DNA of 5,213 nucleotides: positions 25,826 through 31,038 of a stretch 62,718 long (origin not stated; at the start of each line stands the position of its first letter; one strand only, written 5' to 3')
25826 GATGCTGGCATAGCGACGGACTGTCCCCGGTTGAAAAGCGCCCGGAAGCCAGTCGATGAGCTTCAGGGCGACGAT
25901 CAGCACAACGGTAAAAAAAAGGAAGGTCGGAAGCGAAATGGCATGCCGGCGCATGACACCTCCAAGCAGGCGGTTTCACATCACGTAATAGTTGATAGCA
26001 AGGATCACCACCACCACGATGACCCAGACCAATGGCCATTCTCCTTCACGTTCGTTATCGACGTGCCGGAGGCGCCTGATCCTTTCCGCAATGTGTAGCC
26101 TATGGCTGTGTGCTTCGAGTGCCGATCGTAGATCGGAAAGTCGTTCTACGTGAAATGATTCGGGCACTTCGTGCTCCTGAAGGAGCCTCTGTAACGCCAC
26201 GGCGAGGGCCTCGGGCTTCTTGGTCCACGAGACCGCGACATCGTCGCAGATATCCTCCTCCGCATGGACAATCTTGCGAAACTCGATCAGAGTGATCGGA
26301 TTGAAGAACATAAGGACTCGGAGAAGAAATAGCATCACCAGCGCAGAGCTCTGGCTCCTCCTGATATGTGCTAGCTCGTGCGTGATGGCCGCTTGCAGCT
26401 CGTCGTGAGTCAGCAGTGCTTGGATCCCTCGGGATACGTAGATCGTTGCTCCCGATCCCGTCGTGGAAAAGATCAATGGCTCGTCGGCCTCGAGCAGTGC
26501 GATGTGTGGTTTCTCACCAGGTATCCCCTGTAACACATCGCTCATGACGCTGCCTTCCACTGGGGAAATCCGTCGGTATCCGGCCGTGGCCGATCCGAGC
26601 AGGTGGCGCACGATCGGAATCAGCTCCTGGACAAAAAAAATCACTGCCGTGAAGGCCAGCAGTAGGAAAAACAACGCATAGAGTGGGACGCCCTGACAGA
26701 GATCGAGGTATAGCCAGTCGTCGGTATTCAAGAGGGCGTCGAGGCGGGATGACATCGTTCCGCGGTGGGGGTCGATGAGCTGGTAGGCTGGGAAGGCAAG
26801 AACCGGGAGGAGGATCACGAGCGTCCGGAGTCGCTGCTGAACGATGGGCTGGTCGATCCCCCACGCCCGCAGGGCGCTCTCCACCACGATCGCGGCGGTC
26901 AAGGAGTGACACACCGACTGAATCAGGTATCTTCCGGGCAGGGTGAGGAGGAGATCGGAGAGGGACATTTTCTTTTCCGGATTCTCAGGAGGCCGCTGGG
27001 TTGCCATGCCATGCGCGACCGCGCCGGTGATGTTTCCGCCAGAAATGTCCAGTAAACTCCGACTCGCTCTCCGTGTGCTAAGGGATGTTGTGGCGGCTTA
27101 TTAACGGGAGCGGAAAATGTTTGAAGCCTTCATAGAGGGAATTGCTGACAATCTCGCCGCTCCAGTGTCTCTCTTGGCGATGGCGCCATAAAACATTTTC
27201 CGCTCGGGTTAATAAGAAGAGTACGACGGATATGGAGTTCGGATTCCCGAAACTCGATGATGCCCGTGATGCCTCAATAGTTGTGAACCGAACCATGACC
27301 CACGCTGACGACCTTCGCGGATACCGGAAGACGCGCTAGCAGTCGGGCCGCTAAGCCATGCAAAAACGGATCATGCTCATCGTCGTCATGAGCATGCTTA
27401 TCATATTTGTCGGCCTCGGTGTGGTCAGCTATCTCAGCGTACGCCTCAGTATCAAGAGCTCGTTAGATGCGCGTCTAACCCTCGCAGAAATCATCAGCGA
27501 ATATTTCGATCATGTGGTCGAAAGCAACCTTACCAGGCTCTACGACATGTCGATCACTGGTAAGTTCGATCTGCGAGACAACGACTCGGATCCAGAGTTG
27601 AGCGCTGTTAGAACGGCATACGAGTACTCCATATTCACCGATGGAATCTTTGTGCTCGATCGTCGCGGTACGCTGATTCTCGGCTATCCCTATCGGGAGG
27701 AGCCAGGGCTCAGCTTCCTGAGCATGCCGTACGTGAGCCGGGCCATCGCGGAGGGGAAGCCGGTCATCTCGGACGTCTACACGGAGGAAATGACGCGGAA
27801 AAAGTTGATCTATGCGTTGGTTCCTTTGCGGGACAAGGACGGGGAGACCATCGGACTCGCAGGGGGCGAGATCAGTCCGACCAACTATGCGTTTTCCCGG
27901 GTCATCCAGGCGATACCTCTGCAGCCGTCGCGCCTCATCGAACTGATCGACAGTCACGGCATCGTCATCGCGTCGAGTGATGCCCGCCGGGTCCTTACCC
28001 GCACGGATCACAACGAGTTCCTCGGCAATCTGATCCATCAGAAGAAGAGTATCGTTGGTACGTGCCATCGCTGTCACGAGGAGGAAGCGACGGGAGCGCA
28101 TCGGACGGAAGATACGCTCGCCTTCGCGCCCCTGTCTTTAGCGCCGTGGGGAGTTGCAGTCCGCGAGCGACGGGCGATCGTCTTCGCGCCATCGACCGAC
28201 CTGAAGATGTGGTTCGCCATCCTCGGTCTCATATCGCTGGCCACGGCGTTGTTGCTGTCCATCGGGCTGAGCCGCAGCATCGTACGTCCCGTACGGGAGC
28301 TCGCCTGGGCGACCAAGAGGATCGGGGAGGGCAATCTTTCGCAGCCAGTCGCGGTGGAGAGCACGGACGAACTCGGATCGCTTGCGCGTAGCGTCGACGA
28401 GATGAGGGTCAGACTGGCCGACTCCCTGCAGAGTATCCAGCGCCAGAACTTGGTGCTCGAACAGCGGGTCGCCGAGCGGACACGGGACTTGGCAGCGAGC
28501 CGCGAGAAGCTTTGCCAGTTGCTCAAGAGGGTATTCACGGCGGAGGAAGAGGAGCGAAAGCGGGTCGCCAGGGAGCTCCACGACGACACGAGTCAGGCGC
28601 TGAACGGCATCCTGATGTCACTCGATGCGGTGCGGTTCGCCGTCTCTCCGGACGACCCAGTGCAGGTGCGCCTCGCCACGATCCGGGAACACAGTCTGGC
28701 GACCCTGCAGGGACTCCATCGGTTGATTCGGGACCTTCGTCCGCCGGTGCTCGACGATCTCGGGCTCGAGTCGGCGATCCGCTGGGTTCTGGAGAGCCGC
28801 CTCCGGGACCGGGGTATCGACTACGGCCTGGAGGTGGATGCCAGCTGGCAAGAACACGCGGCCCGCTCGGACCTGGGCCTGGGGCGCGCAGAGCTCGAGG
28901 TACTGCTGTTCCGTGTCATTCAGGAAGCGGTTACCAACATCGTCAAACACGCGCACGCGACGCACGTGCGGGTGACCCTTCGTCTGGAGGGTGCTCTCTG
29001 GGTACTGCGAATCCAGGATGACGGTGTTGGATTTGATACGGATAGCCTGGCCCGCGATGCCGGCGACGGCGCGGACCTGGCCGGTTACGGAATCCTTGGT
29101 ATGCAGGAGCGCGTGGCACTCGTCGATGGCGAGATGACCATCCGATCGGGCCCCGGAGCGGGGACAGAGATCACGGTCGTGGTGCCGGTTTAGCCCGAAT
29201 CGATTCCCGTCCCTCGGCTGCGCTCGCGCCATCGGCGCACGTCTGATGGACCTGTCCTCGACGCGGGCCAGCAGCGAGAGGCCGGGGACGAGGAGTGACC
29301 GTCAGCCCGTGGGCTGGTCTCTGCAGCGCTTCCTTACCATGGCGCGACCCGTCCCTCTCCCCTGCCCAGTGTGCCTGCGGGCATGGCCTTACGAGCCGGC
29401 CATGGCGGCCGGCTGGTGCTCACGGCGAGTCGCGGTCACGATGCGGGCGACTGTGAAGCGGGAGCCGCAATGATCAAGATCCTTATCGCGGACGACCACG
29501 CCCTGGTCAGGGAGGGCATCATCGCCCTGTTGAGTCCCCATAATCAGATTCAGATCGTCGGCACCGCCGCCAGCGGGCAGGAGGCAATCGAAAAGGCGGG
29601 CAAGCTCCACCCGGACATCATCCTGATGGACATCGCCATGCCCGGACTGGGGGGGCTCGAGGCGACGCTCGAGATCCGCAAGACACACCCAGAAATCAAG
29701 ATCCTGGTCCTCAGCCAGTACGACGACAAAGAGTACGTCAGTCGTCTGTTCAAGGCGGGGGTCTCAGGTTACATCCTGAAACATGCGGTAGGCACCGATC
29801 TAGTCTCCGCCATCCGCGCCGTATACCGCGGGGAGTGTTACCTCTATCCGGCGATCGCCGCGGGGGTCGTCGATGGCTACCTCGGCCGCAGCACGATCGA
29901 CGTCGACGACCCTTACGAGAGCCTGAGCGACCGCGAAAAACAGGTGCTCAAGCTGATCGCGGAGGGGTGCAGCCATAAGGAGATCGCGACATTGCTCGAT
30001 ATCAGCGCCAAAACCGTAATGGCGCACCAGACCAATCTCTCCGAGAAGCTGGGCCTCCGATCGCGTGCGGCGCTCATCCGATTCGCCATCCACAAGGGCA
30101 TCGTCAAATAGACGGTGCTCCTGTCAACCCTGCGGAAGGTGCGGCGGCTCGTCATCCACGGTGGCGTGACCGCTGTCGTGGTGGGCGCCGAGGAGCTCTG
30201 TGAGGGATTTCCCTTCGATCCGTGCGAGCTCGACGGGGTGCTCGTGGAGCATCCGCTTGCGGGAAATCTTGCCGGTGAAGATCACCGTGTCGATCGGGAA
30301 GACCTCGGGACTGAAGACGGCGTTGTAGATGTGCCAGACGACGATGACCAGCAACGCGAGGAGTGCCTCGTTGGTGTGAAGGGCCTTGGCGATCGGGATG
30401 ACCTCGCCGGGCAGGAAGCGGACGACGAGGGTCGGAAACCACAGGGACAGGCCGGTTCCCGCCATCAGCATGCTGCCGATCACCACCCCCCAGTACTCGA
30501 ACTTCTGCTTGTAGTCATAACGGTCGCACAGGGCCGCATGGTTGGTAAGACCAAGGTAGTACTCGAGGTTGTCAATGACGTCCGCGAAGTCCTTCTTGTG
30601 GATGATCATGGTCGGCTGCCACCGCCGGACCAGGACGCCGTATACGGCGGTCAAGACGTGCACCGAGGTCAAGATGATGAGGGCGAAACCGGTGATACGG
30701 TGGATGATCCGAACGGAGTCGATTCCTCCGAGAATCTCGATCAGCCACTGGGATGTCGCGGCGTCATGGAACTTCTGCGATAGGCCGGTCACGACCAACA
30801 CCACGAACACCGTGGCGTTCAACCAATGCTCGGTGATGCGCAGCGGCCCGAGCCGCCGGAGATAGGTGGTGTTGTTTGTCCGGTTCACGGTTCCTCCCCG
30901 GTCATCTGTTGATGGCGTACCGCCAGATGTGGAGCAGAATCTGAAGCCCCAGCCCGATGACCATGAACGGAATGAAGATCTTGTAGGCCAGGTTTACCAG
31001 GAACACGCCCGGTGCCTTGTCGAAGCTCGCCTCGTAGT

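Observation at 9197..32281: A 23-kb respiratory supercluster with 63 CXXCH motifs in seven cytochromes and four distinct quinone-coupling modules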

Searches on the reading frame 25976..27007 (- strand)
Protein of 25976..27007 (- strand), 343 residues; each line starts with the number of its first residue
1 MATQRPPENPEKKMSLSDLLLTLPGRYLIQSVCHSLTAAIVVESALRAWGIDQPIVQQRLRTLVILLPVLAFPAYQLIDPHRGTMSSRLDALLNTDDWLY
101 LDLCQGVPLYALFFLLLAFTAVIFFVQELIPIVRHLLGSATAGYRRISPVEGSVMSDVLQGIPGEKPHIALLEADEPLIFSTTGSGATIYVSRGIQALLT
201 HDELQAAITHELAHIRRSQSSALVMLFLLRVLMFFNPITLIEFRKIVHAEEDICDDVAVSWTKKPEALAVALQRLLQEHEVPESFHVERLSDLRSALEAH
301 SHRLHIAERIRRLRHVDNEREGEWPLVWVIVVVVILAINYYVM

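Call 6: search_protein_families(library=pfam, proteins=[window:25976-27007:-], max_evalue=0.01)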
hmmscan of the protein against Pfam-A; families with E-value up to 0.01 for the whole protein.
window:25976-27007:- (343 aa): 2 families
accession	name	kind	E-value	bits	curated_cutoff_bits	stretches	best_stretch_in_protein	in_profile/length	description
PF05569.17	Peptidase_M56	-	2.4e-11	43.8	31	1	187-261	176-250/296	BlaR1 peptidase M56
PF01435.24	Peptidase_M48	-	1.6e-06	28.5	20.3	1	162-241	20-103/186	Peptidase family M48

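Call 8: search_protein_families(library=ncbifam, proteins=[window:25976-27007:-], max_evalue=0.001)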
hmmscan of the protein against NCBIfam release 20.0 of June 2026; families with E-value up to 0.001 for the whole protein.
window:25976-27007:- (343 aa): 9 families
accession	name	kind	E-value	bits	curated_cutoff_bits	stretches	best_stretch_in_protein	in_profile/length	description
NF003425.0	PRK04897.1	equivalog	1.9e-07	30.6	355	1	166-217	97-150/298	zinc metalloprotease HtpX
NF000326.1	blaR1_generic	equivalog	8.4e-07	27.7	400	1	187-335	179-322/585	BlaR1 family beta-lactam sensor/signal transducer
NF002669.0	PRK02391.1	equivalog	1.1e-06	28.1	341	1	166-220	94-150/298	zinc metalloprotease HtpX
NF002826.0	PRK03001.1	equivalog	2.4e-06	26.9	369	1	167-217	86-138/285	zinc metalloprotease HtpX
NF002775.0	PRK02870.1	equivalog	4.3e-06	26.2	285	0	167-217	134-186/338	zinc metalloprotease HtpX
NF002322.0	PRK01265.1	equivalog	7.8e-06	25.6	275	1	169-236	105-172/325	zinc metalloprotease HtpX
NF002363.0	PRK01345.1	equivalog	1.7e-05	24.1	422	1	166-220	84-140/318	zinc metalloprotease HtpX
NF003965.0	PRK05457.1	equivalog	0.00013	21.5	245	1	166-218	94-148/285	protease HtpX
NF033108.1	sensor_BlaR1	exception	0.00056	18.5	1200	1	201-264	192-255/585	beta-lactam sensor/signal transducer BlaR1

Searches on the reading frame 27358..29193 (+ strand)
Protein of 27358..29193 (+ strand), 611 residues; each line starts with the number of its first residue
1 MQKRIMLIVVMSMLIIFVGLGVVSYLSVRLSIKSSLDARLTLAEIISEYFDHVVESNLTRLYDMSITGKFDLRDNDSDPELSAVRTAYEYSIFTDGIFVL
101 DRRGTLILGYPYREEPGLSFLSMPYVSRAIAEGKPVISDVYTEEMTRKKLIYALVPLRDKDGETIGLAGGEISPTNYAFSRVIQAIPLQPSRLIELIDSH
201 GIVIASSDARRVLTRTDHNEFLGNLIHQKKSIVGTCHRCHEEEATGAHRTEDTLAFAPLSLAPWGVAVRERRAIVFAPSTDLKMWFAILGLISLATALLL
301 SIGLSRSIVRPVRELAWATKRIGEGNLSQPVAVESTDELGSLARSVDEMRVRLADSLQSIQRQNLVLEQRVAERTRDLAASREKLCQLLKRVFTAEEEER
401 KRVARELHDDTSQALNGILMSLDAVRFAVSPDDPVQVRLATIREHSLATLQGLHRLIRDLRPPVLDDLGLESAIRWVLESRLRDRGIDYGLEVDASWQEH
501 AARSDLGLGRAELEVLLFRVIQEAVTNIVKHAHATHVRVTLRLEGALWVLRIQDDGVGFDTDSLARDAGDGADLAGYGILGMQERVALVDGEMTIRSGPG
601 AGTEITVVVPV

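Call 6: search_protein_families(library=pfam, proteins=[window:27358-29193:+], max_evalue=0.01)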
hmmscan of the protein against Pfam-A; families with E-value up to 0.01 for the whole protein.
window:27358-29193:+ (611 aa): 6 families
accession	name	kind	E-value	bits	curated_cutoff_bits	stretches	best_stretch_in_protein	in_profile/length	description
PF00672.30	HAMP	-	1.5e-16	60.9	25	1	304-354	2-52/53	HAMP domain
PF02518.31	HATPase_c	-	8.6e-16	58.8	26.4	1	514-610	3-108/111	Histidine kinase-, DNA gyrase B-, and HSP90-like ATPase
PF02743.24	dCache_1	-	2.3e-14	54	45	1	41-268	13-239/240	Cache domain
PF07730.19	HisKA_3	-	1.9e-13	51.2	24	1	399-465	1-68/68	Histidine kinase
PF13581.12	HATPase_c_2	-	8.8e-07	29.4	27.4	1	520-589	35-112/127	Histidine kinase-like ATPase domain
PF17203.10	sCache_3_2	-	0.0038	17.8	28.4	0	97-168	56-122/140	Single cache domain 3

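Call 8: search_protein_families(library=ncbifam, proteins=[window:27358-29193:+], max_evalue=0.001)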
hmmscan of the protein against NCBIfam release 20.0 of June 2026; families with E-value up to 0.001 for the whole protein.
window:27358-29193:+ (611 aa): 34 families (the best 25 are shown)
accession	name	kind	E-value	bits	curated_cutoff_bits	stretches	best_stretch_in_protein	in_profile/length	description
NF008649.0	PRK11644.1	equivalog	6.7e-38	130.7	408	1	369-610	273-495/499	signal transduction histidine-protein kinase/phosphatase UhpB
NF052443.1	SensHisKinMctS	equivalog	4.1e-37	127.6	700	1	376-610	229-447/457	two-component system sensor histidine kinase MctS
NF008184.0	PRK10935.1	equivalog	1.1e-26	93.6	553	2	398-609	362-557/565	nitrate/nitrite two-component system sensor histidine kinase NarQ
NF052531.1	Strep_LiaS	equivalog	7.1e-25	87.9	450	1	360-611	96-327/328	envelope stress sensor histidine kinase LiaS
NF007896.0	PRK10600.1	equivalog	1.7e-22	79.9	578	2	398-608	389-582/598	nitrate/nitrite two-component system sensor histidine kinase NarX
NF033092.0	HK_WalK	equivalog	8.9e-16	57.6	725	1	181-363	75-256/594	cell wall metabolism sensor histidine kinase WalK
NF047786.1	his_kin_MadS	equivalog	4.3e-15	55.8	500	1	357-610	190-434/434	MadS family sensor histidine kinase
NF038263.1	prot_phos_SiaA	equivalog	9.3e-13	47.6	700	1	283-391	307-410/658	biofilm regulation protein phosphatase SiaA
NF041210.1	his_kin_PieS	equivalog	1.6e-11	43.9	850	1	284-375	169-258/474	two component system sensor histidine kinase PieS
NF040691.1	MtrAB_MtrB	equivalog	2.4e-11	43.3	450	1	286-359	192-263/507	MtrAB system histidine kinase MtrB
NF012226.0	AdeS_HK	equivalog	2.6e-08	33.4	500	1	284-364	60-142/353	two-component sensor histidine kinase AdeS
NF012163.2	BaeS_SmeS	equivalog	3.4e-08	32.8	500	1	273-358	155-238/457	sensor histidine kinase efflux regulator BaeS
NF011874.0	PRK15347.1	equivalog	5.7e-08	31.3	852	1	284-384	299-390/921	two component system sensor kinase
NF047322.1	HK_morpho_MacS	equivalog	1.2e-07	31.3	300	1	518-610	277-367/367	MacS family sensor histidine kinase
TIGR02956.1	TMAO_torS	equivalog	4.6e-07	28.3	676.5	1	285-387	332-445/967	TMAO reductase system sensor histidine kinase/response regulator TorS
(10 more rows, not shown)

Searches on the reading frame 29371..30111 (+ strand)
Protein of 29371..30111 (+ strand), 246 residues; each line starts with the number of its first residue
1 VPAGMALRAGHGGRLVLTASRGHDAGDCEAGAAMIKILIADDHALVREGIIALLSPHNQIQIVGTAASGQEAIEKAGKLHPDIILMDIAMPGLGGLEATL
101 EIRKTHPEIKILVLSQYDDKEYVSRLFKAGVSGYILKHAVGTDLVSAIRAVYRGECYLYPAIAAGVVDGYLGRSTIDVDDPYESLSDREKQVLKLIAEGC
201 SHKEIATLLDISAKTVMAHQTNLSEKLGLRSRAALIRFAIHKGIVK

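Call 6: search_protein_families(library=pfam, proteins=[window:29371-30111:+], max_evalue=0.01)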
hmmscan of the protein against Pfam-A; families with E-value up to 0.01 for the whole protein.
window:29371-30111:+ (246 aa): 7 families
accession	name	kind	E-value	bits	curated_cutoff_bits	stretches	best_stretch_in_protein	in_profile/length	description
PF00072.30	Response_reg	-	6.1e-27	94.4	30.2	1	37-149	1-111/111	Response regulator receiver domain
PF00196.25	GerE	-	2.1e-19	69.3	23.5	1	183-239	1-57/57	Bacterial regulatory proteins, luxR family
PF08281.18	Sigma70_r4_2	-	1.2e-07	31.7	25.7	1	183-219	9-46/54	Sigma-70, region 4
PF04545.22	Sigma70_r4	-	7.6e-05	22.6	24.1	1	184-221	4-42/50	Sigma-70, region 4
PF13551.12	HTH_29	-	0.0018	18.8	28.1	1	190-220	2-33/64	Winged helix-turn helix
PF13936.12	HTH_38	-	0.0039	17.3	27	0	185-217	7-38/44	Helix-turn-helix domain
PF13384.12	HTH_23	-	0.0045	17.2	24.6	0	191-217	9-35/50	Homeodomain-like domain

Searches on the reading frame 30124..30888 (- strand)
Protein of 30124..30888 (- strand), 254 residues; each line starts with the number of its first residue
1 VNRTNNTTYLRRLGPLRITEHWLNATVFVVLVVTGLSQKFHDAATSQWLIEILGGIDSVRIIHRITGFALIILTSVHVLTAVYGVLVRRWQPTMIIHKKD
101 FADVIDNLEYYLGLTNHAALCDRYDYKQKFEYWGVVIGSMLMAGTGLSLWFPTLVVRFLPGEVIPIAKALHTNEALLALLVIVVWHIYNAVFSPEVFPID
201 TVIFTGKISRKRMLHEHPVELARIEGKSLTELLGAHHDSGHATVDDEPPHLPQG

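Call 6: search_protein_families(library=pfam, proteins=[window:30124-30888:-], max_evalue=0.01)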
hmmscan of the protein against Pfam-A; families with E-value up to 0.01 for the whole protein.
window:30124-30888:- (254 aa): 2 families
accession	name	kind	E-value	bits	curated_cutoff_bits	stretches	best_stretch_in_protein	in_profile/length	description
PF01292.26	Ni_hydr_CYTB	-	6.7e-15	55.7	30.1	1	19-194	8-166/179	Prokaryotic cytochrome b561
PF14358.11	DUF4405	-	0.00056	20.8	26.7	1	23-79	5-63/66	Domain of unknown function (DUF4405)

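Call 8: search_protein_families(library=ncbifam, proteins=[window:30124-30888:-], max_evalue=0.001)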
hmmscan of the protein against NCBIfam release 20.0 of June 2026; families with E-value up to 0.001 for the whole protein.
window:30124-30888:- (254 aa): 4 families
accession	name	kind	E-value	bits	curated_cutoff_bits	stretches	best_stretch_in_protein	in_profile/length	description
NF007924.0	PRK10639.1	equivalog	1e-15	58.1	341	1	10-193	8-174/211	formate dehydrogenase cytochrome b556 subunit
TIGR01583.1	formate-DH-gamm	equivalog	5.6e-14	52.6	115.85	1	20-217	12-194/204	formate dehydrogenase subunit gamma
NF007558.0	PRK10179.1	equivalog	9.8e-13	48.3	339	1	20-226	17-206/217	formate dehydrogenase-N subunit gamma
TIGR02125.1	CytB-hydogenase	equivalog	3.3e-07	30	121.5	1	15-153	6-142/212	Ni/Fe-hydrogenase, b-type cytochrome subunit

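Call 81: find_homologous_proteins(query=window:30124-30888:-, max_evalue=0.00001)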
Query window:30124-30888:- (254 aa): 1166 proteins with E <= 0.00001 among 2843 candidates; the best 120 are listed.
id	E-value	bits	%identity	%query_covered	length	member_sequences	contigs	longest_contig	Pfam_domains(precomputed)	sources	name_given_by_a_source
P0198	5.7e-165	565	99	100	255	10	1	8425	PF01292.27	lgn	-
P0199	2.5e-142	491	85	100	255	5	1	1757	PF01292.27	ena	-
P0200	6.9e-140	483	85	100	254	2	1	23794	PF01292.27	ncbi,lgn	ncbi:MAG: cytochrome b/b6 domain-containing protein [Nitrospirota bacterium]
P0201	7.1e-136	469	81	100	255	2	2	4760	PF01292.27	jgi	jgi:formate dehydrogenase subunit gamma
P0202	7.4e-136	469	80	100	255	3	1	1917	PF01292.27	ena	-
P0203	9.6e-136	469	81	100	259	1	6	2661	PF01292.27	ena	-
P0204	1.5e-135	468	81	98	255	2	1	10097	PF01292.27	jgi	jgi:formate dehydrogenase subunit gamma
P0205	7.1e-135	466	80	100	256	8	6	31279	PF01292.27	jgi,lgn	-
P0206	1.8e-115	403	67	98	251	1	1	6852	PF01292.27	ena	-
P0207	1.2e-114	400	74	91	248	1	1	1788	PF14358.12,PF01292.27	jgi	jgi:formate dehydrogenase gamma subunit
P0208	3.5e-113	395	70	94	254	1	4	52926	PF01292.27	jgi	jgi:cytochrome b subunit of formate dehydrogenase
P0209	2.1e-109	383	69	93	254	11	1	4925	PF01292.27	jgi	jgi:cytochrome b subunit of formate dehydrogenase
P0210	2.6e-108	379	65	96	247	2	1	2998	PF01292.27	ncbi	-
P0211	3.8e-107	375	67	92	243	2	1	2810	PF14358.12,PF01292.27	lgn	-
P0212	8.1e-107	374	65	96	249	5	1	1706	PF01292.27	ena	-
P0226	4.8e-104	365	60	99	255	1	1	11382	PF01292.27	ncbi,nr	ncbi:MAG: cytochrome C [Thermodesulfovibrio sp.]|nr:cytochrome C [Thermodesulfovibrio sp.]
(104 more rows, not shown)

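Call 82: find_encoding_contigs(protein=P0226, flank=5000, max_places=1)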
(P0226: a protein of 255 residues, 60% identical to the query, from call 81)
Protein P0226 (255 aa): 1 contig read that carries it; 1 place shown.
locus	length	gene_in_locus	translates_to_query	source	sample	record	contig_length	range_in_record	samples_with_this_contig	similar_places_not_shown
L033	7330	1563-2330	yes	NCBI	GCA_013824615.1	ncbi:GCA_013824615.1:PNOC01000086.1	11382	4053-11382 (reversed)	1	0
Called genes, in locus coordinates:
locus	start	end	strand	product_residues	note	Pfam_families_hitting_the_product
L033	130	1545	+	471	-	PF14522:Cytochrome_C7 (faint), PF22113:Mtrc-MtrF_II-IV_dom (faint), PF09699:Paired_CXXCH_1 (faint), PF14537:Cytochrom_c3_2 (weak)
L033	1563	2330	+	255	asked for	PF01292:Ni_hydr_CYTB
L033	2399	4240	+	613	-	PF02743:dCache_1, PF00672:HAMP, PF07730:HisKA_3, PF02518:HATPase_c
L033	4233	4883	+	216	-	PF00072:Response_reg, PF00196:GerE, PF04545:Sigma70_r4 (weak)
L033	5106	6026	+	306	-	PF01966:HD, PF13487:HD_5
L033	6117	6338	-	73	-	-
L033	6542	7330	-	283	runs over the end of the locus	-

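Call 83: find_encoding_contigs(protein=P0200, flank=5000, max_places=1)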
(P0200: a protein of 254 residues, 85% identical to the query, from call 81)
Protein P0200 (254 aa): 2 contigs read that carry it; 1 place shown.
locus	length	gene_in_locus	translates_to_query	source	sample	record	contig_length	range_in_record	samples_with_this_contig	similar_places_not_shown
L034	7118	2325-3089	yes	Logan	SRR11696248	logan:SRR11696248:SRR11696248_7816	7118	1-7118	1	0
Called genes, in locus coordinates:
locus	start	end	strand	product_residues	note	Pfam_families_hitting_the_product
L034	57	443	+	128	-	-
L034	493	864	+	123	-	-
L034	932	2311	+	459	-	PF09699:Paired_CXXCH_1 (faint), PF14522:Cytochrome_C7 (faint), PF22113:Mtrc-MtrF_II-IV_dom (faint), PF14537:Cytochrom_c3_2 (weak)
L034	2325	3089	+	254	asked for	PF01292:Ni_hydr_CYTB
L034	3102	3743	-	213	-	PF00072:Response_reg, PF00196:GerE, PF08281:Sigma70_r4_2 (weak)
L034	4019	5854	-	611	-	PF02743:dCache_1, PF00672:HAMP, PF07730:HisKA_3, PF02518:HATPase_c, PF13581:HATPase_c_2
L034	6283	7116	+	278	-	?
